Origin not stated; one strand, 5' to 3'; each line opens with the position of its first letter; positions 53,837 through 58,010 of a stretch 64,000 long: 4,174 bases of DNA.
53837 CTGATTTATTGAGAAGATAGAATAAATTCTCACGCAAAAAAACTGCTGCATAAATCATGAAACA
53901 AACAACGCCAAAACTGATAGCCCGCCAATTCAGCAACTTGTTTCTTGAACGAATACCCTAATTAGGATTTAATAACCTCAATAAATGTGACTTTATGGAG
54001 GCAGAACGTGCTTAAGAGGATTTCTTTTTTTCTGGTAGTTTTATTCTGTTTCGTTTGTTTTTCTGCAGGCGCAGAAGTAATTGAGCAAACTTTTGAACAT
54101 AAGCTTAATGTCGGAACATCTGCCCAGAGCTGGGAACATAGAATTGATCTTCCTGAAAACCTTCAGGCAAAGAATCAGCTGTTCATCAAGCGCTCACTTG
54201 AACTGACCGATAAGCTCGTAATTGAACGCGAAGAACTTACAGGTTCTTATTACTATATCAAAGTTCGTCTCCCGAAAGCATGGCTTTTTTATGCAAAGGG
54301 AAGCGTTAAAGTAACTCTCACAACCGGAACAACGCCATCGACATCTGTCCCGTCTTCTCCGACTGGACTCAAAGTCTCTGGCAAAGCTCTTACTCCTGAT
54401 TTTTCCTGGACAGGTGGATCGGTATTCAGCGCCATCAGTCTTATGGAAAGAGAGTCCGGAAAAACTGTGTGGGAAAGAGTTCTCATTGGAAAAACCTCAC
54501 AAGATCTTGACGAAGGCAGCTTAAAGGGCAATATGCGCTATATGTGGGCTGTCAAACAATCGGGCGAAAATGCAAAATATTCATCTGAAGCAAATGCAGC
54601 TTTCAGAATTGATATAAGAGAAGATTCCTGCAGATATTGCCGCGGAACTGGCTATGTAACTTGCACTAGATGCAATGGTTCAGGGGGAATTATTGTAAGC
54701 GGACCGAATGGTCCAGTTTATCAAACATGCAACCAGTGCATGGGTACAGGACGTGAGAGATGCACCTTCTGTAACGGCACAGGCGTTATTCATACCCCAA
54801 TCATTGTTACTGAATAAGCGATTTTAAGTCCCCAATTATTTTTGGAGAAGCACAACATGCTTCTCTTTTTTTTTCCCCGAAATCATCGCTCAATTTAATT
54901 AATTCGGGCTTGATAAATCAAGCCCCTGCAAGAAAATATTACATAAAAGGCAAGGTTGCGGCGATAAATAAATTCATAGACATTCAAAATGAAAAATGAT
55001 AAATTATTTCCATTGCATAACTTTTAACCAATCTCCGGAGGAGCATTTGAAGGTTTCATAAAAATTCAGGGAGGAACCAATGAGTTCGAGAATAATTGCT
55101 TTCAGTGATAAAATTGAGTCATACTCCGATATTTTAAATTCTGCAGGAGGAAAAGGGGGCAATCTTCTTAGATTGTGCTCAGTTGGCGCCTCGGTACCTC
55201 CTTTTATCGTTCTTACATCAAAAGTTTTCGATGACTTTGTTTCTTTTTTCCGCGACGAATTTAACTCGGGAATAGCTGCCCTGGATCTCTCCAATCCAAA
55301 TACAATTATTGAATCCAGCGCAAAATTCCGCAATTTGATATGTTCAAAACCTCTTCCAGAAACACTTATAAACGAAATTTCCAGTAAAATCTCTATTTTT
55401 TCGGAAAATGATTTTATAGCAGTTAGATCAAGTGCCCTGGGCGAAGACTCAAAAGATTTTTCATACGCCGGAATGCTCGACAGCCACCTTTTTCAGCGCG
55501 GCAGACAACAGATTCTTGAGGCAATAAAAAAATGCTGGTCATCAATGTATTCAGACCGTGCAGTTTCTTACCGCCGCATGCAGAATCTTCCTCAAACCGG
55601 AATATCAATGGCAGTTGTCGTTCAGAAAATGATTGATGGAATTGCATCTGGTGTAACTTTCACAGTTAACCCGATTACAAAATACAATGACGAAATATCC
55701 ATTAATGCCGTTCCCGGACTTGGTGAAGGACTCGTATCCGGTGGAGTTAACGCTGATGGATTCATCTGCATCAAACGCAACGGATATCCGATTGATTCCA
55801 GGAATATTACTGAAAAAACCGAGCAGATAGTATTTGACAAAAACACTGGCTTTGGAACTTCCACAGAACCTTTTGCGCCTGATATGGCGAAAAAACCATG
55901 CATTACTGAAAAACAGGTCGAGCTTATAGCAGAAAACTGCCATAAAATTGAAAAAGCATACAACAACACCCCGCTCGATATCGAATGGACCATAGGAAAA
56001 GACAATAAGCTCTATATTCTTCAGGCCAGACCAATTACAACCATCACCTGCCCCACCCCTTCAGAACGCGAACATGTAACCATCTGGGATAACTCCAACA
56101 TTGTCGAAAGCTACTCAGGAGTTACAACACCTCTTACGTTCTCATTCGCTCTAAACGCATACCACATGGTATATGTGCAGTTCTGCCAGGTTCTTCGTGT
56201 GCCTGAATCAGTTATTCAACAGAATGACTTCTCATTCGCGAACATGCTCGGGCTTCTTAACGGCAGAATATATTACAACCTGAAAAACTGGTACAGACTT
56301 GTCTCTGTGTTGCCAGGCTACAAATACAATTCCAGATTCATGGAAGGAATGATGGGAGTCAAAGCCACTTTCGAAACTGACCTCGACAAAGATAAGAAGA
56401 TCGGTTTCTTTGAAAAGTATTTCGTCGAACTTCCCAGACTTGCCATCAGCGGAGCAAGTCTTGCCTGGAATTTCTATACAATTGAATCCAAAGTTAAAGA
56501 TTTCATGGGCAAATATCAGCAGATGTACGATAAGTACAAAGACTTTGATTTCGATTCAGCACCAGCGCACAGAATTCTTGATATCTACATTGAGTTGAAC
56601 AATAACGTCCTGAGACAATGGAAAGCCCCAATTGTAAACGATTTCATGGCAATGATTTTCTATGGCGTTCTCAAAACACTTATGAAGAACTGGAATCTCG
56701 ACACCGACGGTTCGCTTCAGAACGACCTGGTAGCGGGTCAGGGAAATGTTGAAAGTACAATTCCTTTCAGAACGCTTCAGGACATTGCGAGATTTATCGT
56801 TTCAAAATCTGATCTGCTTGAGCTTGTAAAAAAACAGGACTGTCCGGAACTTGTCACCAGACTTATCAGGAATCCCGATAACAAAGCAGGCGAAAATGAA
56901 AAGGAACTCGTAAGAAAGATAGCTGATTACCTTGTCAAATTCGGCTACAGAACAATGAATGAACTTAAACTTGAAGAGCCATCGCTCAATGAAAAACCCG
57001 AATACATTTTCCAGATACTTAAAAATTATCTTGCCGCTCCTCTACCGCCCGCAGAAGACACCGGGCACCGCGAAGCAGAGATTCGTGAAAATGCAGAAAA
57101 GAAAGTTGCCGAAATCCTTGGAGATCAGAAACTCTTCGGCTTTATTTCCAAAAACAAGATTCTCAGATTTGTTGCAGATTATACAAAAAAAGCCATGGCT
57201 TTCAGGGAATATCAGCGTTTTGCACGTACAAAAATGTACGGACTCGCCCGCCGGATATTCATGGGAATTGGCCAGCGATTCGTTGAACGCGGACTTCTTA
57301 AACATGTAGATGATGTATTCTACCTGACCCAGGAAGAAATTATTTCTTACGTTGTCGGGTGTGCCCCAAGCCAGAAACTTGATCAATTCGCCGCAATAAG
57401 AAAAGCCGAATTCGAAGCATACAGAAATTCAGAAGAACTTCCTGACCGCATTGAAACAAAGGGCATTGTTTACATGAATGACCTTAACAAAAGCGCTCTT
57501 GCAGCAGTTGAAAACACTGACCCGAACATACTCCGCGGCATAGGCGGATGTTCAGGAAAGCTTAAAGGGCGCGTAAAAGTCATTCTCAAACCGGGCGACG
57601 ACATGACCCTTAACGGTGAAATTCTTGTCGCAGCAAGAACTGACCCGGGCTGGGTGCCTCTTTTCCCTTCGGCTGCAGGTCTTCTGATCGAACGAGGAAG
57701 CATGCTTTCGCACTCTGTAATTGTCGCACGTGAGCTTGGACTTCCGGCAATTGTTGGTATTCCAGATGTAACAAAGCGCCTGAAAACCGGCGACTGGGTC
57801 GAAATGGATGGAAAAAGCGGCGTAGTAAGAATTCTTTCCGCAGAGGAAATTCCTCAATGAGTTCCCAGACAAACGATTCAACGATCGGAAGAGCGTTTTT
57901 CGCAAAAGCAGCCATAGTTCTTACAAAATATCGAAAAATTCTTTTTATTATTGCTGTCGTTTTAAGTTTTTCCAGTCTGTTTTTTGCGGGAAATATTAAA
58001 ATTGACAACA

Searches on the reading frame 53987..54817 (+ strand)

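Call 95: search_protein_families(library=pfam, proteins=[window:53987-54817:+], max_evalue=0.0001)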
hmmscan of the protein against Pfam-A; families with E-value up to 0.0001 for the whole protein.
window:53987-54817:+ (276 aa): 1 family
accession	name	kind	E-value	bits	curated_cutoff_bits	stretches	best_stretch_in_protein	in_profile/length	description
PF23733.2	GRXCR1-2_C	-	1.2e-06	28.7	26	1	215-272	1-45/47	GRXCR1/2, C-terminal domain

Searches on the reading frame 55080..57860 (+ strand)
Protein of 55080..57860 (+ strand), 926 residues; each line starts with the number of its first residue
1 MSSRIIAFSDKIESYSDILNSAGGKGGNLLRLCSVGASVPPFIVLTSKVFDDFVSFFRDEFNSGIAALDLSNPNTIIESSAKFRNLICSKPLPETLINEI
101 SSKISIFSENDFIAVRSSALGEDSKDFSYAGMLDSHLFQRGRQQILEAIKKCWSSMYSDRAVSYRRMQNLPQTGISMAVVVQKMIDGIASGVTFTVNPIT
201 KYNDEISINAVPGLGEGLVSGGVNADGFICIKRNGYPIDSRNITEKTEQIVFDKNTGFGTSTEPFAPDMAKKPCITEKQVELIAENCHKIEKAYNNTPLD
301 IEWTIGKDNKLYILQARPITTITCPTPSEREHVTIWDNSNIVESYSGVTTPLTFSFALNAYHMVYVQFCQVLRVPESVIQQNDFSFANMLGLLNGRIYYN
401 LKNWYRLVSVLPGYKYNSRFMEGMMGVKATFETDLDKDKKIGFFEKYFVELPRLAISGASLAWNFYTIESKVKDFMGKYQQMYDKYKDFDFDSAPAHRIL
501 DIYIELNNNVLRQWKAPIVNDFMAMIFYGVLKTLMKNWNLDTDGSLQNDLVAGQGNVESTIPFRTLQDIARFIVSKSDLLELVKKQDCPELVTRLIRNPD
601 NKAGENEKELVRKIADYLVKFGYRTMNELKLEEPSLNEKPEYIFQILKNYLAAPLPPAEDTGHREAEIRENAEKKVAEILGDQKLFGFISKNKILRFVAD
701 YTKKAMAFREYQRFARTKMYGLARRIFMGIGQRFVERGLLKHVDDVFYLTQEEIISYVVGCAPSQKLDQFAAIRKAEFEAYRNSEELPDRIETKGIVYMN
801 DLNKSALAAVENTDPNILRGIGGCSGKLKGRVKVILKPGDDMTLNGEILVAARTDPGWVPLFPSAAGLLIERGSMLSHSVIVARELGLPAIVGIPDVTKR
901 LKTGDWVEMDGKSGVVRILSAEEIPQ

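Call 95: search_protein_families(library=pfam, proteins=[window:55080-57860:+], max_evalue=0.0001)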
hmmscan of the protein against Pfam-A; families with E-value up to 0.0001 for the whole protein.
window:55080-57860:+ (926 aa): 2 families
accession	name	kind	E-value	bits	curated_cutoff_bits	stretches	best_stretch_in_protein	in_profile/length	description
PF01326.24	PPDK_N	-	2.7e-80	270.5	27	1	20-322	2-312/328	Pyruvate phosphate dikinase, AMP/ATP-binding domain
PF00391.29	PEP-utilizers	-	4.7e-24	84.2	23.1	1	845-914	3-72/72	PEP-utilising enzyme, mobile domain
